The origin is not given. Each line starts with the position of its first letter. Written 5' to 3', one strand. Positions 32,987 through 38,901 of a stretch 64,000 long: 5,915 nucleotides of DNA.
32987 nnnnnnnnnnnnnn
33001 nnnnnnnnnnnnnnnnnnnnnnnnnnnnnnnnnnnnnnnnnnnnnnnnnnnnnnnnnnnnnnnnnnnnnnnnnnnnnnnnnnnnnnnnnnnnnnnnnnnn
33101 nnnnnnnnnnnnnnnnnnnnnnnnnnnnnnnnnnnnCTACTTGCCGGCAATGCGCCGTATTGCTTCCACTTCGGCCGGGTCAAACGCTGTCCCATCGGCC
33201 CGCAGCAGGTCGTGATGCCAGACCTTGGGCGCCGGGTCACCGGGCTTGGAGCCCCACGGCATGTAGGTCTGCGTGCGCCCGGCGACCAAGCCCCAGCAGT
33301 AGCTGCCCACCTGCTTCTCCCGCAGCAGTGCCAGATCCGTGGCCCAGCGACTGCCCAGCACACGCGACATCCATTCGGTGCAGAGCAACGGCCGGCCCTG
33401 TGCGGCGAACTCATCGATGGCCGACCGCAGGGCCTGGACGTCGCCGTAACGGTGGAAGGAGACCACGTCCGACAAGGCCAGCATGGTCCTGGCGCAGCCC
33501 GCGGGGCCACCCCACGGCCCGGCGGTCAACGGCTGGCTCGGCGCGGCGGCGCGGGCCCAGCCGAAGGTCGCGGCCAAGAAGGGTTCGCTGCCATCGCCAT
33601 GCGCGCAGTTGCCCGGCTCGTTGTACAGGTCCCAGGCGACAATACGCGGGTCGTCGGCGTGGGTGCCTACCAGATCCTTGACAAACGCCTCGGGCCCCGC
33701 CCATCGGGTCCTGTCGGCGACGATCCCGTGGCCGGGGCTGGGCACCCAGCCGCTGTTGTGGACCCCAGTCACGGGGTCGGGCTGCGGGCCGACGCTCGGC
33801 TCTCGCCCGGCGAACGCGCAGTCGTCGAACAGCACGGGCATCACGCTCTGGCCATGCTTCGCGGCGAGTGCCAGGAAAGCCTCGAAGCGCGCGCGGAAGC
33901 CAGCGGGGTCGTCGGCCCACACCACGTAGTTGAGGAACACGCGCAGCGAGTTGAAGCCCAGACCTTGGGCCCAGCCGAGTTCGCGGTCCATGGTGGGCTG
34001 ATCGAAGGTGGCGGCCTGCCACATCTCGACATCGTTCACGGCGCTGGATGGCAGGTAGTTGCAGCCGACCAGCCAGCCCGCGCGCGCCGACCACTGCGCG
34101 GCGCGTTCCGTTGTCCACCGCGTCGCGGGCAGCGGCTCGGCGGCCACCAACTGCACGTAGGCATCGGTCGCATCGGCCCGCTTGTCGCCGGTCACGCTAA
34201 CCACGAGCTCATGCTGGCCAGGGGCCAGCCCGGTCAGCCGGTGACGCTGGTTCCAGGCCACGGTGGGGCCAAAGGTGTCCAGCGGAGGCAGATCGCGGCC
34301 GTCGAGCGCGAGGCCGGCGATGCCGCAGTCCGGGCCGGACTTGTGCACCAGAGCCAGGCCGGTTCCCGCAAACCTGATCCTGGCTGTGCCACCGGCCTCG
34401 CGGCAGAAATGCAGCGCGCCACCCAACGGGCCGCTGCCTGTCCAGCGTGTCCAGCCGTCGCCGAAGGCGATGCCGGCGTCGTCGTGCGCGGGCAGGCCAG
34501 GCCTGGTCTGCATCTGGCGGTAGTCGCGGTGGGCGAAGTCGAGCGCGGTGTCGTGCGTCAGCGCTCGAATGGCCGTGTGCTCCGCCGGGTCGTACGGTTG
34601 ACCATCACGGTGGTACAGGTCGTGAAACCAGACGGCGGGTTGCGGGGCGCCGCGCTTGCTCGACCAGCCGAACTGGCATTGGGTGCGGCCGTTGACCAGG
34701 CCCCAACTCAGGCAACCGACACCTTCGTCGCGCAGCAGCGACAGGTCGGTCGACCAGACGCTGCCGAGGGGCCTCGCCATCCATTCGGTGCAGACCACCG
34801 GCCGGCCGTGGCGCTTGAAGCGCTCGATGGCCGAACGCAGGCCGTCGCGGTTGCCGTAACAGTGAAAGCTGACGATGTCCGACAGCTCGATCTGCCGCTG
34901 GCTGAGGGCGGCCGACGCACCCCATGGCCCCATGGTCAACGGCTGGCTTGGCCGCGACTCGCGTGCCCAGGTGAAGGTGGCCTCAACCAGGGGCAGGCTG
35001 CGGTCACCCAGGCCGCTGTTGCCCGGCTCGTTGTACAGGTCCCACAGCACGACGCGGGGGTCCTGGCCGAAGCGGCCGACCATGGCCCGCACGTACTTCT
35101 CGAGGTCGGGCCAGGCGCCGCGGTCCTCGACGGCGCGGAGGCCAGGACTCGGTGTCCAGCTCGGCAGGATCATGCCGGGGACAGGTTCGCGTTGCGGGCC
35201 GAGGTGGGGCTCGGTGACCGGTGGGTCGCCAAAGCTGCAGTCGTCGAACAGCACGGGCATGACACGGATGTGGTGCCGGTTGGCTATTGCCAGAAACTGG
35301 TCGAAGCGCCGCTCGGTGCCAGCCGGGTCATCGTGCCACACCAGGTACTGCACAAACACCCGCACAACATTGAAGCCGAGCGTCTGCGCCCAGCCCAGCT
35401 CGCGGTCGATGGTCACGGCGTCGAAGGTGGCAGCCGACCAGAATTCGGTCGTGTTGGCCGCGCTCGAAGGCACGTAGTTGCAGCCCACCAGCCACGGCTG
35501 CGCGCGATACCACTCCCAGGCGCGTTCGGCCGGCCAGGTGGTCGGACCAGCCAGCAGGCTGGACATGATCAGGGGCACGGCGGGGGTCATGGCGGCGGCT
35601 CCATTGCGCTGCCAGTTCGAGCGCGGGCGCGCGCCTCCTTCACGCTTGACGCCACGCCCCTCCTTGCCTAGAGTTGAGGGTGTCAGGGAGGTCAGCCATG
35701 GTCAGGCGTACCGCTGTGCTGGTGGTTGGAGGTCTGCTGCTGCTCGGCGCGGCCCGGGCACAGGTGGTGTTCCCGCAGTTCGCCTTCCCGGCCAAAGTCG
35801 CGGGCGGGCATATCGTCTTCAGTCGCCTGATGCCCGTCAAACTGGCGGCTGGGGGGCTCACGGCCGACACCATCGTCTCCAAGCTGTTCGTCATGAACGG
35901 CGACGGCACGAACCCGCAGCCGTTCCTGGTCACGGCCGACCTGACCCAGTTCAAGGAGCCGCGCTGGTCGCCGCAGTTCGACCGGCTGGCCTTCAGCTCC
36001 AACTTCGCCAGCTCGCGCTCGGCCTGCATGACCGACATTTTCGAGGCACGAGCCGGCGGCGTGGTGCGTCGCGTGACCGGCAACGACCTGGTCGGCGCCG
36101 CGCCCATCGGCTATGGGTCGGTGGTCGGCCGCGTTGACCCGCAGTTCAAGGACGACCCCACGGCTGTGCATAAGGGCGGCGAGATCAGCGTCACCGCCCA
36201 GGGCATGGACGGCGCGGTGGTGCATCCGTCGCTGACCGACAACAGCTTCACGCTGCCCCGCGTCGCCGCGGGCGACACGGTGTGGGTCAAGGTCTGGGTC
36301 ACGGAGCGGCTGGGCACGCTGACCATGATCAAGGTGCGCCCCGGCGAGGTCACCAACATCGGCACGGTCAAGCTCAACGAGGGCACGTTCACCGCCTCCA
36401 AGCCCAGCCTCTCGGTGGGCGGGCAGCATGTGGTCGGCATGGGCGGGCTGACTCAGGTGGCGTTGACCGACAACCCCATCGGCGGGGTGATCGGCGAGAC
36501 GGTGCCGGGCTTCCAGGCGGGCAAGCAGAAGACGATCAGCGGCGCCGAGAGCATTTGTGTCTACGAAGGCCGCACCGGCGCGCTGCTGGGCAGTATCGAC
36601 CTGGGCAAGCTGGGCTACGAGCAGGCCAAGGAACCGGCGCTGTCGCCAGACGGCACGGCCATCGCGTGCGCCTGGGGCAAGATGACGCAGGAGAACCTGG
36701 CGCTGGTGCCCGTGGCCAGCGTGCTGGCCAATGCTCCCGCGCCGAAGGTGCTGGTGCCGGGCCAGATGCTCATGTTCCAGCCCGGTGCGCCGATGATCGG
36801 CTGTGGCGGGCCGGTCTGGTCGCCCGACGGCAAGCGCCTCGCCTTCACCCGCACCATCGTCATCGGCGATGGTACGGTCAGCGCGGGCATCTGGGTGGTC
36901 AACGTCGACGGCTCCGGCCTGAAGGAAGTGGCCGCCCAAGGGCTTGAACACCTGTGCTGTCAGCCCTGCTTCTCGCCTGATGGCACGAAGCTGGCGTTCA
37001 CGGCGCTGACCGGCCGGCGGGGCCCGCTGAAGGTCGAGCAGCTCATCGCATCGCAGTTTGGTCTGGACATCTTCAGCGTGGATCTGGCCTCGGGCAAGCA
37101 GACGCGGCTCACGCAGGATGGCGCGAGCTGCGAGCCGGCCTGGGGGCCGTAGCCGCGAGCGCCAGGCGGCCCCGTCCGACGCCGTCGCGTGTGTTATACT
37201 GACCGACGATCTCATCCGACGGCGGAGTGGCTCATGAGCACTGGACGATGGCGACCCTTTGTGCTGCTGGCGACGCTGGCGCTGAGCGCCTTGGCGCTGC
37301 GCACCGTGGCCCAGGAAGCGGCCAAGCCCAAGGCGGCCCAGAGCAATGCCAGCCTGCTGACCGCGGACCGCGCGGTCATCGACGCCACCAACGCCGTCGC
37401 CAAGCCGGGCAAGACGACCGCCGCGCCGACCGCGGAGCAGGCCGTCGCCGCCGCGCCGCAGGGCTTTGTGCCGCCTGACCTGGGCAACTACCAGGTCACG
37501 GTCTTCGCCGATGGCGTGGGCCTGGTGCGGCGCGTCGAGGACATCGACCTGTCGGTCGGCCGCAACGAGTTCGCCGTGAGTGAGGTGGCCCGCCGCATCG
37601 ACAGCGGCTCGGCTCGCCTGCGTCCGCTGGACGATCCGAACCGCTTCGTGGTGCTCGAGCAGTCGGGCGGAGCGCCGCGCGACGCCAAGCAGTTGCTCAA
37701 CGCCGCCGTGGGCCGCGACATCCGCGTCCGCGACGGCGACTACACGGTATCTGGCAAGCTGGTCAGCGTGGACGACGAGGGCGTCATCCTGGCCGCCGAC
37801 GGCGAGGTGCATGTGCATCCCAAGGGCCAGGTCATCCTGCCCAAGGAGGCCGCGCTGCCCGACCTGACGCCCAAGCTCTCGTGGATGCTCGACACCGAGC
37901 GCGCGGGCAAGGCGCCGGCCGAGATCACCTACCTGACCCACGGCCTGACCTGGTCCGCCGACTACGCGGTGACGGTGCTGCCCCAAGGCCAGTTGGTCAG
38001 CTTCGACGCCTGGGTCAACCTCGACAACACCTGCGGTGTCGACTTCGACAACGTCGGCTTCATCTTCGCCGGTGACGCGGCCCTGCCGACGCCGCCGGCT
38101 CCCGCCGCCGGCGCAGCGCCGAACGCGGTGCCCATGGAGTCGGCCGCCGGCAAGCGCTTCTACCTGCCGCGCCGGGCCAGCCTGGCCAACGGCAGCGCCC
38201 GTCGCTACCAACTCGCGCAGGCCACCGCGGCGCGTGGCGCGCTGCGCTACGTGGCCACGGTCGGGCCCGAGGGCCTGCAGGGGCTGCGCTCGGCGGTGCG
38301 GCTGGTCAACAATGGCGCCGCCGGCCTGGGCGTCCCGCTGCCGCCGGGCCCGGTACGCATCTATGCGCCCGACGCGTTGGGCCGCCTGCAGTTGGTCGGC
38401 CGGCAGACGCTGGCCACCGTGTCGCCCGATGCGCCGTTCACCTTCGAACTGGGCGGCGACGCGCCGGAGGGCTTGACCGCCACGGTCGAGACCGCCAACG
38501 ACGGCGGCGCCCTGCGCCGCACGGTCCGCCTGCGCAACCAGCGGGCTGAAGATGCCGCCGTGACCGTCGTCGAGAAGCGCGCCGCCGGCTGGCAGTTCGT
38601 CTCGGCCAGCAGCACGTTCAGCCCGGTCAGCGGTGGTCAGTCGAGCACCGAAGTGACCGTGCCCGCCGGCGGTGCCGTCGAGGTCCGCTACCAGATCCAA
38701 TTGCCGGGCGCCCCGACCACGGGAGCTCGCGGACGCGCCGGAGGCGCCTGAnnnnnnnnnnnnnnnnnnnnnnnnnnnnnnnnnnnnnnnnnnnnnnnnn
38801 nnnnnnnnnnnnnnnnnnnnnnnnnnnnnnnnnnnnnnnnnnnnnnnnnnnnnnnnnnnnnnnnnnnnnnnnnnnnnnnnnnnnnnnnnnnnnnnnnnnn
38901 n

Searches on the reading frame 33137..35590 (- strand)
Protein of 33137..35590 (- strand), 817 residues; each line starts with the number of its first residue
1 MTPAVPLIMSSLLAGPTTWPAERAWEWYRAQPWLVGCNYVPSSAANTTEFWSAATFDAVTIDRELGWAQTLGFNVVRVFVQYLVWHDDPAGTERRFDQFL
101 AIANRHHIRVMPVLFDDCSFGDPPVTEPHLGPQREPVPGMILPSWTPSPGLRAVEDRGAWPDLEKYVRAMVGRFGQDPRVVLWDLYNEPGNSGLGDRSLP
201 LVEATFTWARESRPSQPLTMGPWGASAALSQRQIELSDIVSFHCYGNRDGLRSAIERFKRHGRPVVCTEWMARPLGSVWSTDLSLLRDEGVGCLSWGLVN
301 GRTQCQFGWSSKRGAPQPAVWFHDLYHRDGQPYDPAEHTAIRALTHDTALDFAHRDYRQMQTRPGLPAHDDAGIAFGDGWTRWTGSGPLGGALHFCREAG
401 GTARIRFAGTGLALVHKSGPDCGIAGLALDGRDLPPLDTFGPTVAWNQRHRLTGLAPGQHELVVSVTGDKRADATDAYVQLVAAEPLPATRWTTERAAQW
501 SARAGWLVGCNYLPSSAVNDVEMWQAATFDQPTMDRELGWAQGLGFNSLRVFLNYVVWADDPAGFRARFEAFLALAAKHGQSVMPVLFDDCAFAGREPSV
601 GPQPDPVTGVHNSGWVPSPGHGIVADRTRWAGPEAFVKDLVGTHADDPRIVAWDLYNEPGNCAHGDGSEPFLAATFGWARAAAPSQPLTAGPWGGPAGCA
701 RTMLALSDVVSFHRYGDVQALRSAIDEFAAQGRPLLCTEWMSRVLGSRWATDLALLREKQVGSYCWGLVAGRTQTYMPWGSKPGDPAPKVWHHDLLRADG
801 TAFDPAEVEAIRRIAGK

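Call 3: search_protein_families(library=pfam, proteins=[window:33137-35590:-], max_evalue=0.01)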
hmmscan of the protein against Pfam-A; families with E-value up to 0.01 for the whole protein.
window:33137-35590:- (817 aa): 1 family
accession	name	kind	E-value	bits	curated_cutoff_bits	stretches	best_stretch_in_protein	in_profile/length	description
PF00150.24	Cellulase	-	3.8e-12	46.7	23.5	1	72-296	34-266/272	Cellulase (glycosyl hydrolase family 5)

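Call 11: search_solved_structures(query=window:33137-35590:-, max_evalue=1, show_alignments=1)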
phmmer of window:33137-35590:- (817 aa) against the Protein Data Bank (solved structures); distinct sequences matched with E-value up to 1: 8.
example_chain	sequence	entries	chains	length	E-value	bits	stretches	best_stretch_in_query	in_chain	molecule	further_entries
5c70_A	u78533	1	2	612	0.0037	18.5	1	624-729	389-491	Glucuronidase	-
5c71_A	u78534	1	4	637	0.01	17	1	624-729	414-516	Glucuronidase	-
1egz_A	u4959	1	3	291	0.021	16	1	165-298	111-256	ENDOGLUCANASE Z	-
6t5o_AAA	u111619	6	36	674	0.023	15.9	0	157-212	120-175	Glyco_hydro_42M domain-containing protein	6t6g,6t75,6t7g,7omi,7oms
6d4o_A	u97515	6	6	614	0.18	13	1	636-758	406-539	Beta-glucuronidase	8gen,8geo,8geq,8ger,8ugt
6bo6_A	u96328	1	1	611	0.21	12.7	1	636-758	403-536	Glycoside Hydrolase Family 2 candidate b-glucuronidase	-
6bjq_A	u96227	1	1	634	0.23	12.6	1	636-758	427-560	Glycoside Hydrolase Family 2 candidate b-glucuronidase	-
6bjw_A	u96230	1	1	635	0.23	12.6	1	636-758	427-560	Glycoside Hydrolase Family 2 candidate b-glucuronidase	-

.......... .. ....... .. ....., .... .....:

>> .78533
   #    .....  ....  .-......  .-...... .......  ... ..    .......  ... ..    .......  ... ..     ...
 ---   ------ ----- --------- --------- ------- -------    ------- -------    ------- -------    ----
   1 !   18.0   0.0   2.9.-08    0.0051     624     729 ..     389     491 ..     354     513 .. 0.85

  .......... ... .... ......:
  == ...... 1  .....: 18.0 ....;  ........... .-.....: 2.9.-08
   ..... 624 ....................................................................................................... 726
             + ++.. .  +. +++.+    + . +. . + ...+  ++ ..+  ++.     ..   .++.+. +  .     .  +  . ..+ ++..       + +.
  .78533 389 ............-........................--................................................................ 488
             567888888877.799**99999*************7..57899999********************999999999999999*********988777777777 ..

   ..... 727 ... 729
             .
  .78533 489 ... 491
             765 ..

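Call 14: search_protein_families(library=ncbifam, proteins=[window:33137-35590:-], max_evalue=0.01)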
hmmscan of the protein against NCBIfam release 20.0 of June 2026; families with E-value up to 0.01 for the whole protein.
window:33137-35590:- (817 aa): 1 family
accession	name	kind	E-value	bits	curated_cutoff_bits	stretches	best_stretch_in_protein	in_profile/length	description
NF007538.0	PRK10150.1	equivalog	7.6e-05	21.2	544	0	634-715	396-475/607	beta-glucuronidase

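Call 39: find_homologous_proteins(query=window:33137-35590:-, max_evalue=1e-10)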
Query window:33137-35590:- (817 aa): 483 proteins with E <= 1e-10 among 8000 candidates; the best 120 are listed.
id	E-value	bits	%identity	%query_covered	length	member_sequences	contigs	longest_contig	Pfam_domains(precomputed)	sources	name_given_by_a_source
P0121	0.0e+0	1949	100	100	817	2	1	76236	PF00150.25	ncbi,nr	ncbi:MAG: cellulase family glycosylhydrolase [Armatimonadetes bacterium]|nr:cellulase family glycosy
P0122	0.0e+0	1119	58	57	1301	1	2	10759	PF00150.25,PF00331.27,PF02836.24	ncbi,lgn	-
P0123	0.0e+0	1113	44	97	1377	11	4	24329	PF00150.25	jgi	-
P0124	0.0e+0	1107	47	98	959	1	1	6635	PF00150.25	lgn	-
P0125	0.0e+0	1075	51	40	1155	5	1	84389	PF00150.25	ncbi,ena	-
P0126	1.6e-294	998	47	44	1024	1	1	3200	PF00150.25,PF27055.1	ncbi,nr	ncbi:MAG: cellulase family glycosylhydrolase, partial [Planctomycetaceae bacterium]|nr:cellulase fam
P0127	3.3e-244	831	60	57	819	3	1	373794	PF00150.25,PF00331.27,PF02836.24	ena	-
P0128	4.5e-237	807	56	40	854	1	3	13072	PF00150.25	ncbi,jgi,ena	jgi:hypothetical protein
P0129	2.4e-235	802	54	40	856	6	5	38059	PF00150.25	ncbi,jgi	jgi:hypothetical protein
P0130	2.5e-235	802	61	57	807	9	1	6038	PF00150.25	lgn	-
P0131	9.5e-235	800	60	57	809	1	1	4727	PF00150.25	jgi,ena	-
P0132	1.2e-234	799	55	39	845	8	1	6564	-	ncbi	-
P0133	4.4e-233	794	55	39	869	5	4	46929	PF00150.25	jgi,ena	jgi:hypothetical protein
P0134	6.0e-232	791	53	40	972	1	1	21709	PF00150.25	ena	-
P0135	1.8e-231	789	59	58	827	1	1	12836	PF00150.25,PF02836.24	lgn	-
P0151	2.5e-220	752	44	98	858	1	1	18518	PF00150.25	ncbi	-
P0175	1.6e-208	713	41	97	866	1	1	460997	-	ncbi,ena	-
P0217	5.1e-187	642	39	98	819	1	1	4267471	PF00150.25,PF00331.27,PF02836.24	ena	-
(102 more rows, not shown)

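Call 41: find_encoding_contigs(protein=P0175, flank=6000, max_places=1)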
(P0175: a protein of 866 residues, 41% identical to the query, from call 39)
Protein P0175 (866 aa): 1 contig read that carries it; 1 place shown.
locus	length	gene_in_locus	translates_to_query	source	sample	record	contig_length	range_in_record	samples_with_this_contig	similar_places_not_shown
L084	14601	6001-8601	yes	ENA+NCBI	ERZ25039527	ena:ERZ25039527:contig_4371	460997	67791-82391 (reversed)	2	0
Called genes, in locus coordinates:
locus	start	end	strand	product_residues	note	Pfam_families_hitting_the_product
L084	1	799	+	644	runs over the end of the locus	PF00884:Sulfatase, PF01663:Phosphodiest (faint), PF16347:SGSH_C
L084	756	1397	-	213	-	-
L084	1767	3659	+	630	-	PF24885:TPR_NPHP3 (faint), PF13424:TPR_12 (weak), PF13374:TPR_10 (weak), PF13424:TPR_12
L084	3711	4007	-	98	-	PF13320:GH123_cat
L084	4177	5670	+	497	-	-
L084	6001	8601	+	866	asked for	-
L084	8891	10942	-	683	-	PF22842:Pel9A-like_beta_helix, PF21231:GH141_M, PF13229:Beta_helix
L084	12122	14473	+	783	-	-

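Call 42: find_encoding_contigs(protein=P0217, flank=6000, max_places=1)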
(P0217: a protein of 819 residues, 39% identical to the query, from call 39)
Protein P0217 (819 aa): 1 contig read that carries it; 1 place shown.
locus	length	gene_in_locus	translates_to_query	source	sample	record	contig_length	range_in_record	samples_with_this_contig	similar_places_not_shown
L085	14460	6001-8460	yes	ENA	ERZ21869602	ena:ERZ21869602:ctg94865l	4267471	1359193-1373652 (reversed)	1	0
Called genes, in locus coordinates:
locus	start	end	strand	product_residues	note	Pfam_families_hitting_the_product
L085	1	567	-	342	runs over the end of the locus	PF13847:Methyltransf_31 (faint), PF01555:N6_N4_Mtase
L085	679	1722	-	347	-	PF00924:MS_channel_2nd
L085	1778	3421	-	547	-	PF00884:Sulfatase, PF01663:Phosphodiest (faint), PF16347:SGSH_C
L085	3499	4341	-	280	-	PF10114:PocR, PF12833:HTH_18, PF00165:HTH_AraC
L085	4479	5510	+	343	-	PF01208:URO-D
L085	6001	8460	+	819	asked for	PF00150:Cellulase, PF00331:Glyco_hydro_10 (faint), PF02836:Glyco_hydro_2_C (faint)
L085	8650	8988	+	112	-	PF07883:Cupin_2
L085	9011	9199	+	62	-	PF12797:Fer4_2 (weak), PF00037:Fer4 (weak), PF12837:Fer4_6 (weak), PF13459:Fer4_15, PF13370:Fer4_13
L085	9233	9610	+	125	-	PF00903:Glyoxalase, PF12681:Glyoxalase_2, PF18029:Glyoxalase_6 (weak)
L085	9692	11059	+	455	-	PF00989:PAS, PF13188:PAS_8 (weak), PF13426:PAS_9, PF08447:PAS_3, PF00158:Sigma54_activat, PF14532:Sigma54_activ_2, PF25601:AAA_lid_14, PF02954:HTH_8, +2 more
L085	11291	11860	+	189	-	-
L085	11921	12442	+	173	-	PF03625:DUF302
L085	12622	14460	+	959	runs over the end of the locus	PF03176:MMPL, PF02460:Patched, PF12349:Sterol-sensing, PF03176:MMPL, PF00873:ACR_tran (weak)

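Call 43: find_encoding_contigs(protein=P0127, flank=6000, max_places=1)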
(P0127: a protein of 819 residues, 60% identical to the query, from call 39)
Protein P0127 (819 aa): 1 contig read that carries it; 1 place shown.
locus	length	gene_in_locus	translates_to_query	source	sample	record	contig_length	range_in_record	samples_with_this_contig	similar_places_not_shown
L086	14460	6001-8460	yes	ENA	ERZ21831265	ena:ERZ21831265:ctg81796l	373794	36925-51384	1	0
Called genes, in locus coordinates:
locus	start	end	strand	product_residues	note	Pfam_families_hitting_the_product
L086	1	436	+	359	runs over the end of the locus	PF02615:Ldh_2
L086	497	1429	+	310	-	PF01118:Semialdhyde_dh, PF09290:AcetDehyd-dimer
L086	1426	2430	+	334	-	PF00682:HMGL-like, PF07836:DmpG_comm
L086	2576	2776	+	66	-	-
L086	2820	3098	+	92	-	-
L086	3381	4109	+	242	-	PF00551:Formyl_trans_N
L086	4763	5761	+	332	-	PF02311:AraC_binding, PF07883:Cupin_2, PF00165:HTH_AraC, PF12833:HTH_18, PF00165:HTH_AraC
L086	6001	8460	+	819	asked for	PF00150:Cellulase (weak), PF00331:Glyco_hydro_10 (faint), PF02836:Glyco_hydro_2_C (faint), PF00150:Cellulase (weak)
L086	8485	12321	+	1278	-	PF02018:CBM_4_9 (faint), PF04862:DUF642 (faint), PF07686:V-set (faint), PF07679:I-set (faint), PF13895:Ig_2 (faint), PF13927:Ig_3 (faint)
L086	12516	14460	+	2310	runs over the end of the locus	PF13895:Ig_2 (faint), PF13927:Ig_3 (faint), PF13385:Laminin_G_3, PF00932:LTD, PF08757:CotH, PF00932:LTD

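Call 44: find_encoding_contigs(protein=P0151, flank=6000, max_places=1)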
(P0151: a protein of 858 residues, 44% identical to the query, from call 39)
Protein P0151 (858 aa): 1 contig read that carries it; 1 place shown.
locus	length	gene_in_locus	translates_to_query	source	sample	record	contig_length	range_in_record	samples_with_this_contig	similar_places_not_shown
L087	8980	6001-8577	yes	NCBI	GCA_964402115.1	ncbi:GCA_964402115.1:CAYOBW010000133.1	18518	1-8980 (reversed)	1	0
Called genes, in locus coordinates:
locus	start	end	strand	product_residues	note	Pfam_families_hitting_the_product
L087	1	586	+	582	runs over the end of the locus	PF05592:Bac_rhamnosid (weak), PF17389:Bac_rhamnosid6H, PF22422:MGH1-like_GH (weak), PF17390:Bac_rhamnosid_C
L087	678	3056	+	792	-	PF00754:F5_F8_type_C, PF22633:F5_F8_type_C_2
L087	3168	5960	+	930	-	PF14498:Glyco_hyd_65N_2, PF00754:F5_F8_type_C, PF22633:F5_F8_type_C_2 (weak), PF14498:Glyco_hyd_65N_2, PF22124:Glyco_hydro_95_cat, PF21307:Glyco_hydro_95_C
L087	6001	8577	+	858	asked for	PF00150:Cellulase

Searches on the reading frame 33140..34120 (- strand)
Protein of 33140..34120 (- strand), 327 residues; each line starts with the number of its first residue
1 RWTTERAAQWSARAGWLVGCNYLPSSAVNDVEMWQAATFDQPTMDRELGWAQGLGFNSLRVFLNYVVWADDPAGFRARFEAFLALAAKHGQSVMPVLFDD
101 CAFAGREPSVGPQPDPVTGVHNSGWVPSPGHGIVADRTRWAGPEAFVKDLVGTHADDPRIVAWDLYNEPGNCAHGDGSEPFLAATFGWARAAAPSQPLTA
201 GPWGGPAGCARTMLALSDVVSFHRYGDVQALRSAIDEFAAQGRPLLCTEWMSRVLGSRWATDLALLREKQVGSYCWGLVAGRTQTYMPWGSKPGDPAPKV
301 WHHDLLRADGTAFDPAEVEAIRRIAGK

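Call 29: search_protein_families(library=pfam, proteins=[window:33140-34120:-], max_evalue=1)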
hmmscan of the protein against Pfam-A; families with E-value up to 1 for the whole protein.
window:33140-34120:- (327 aa): 1 family
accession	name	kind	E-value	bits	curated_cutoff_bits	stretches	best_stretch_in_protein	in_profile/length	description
PF00150.24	Cellulase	-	0.006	16.5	23.5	1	143-250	101-236/272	Cellulase (glycosyl hydrolase family 5)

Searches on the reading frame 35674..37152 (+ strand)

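Call 3: search_protein_families(library=pfam, proteins=[window:35674-37152:+], max_evalue=0.01)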
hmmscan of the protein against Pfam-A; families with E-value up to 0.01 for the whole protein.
window:35674-37152:+ (492 aa): 1 family
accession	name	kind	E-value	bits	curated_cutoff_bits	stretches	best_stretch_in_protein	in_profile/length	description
PF07676.18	PD40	-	1.1e-12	47.9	20.9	1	378-394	12-28/38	WD40-like Beta Propeller Repeat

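Call 14: search_protein_families(library=ncbifam, proteins=[window:35674-37152:+], max_evalue=0.01)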
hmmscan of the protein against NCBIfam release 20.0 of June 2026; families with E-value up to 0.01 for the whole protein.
window:35674-37152:+ (492 aa): 4 families
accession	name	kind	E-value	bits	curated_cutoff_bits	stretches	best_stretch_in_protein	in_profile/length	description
TIGR02800.1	propeller_TolB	equivalog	7.9e-13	48.1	343.15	1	378-490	238-330/418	Tol-Pal system beta propeller repeat protein TolB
NF002183.0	PRK01029.1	equivalog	2.2e-08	33.6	405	1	378-446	284-347/429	Tol-Pal system protein TolB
NF033523.0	lasso_peptidase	equivalog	2.2e-06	26.7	400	1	304-448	6-154/638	Atxe2 family lasso peptide isopeptidase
NF053518.1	DipepPtdsDpp5Prph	equivalog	3.8e-05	22.4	900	0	372-445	192-267/655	dipeptidyl-peptidase Dpp5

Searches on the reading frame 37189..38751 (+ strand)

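Call 9: search_protein_families(library=pfam, proteins=[window:37189-38751:+], max_evalue=0.01)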
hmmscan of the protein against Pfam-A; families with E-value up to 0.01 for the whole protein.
window:37189-38751:+ (520 aa): 2 families
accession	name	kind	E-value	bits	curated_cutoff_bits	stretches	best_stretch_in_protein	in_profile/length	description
PF13598.12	DUF4139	-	0.00054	20.2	31.8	1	245-423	2-101/205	Domain of unknown function (DUF4139)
PF13600.11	DUF4140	-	0.0081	17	27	0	103-144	1-41/98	N-terminal domain of unknown function (DUF4140)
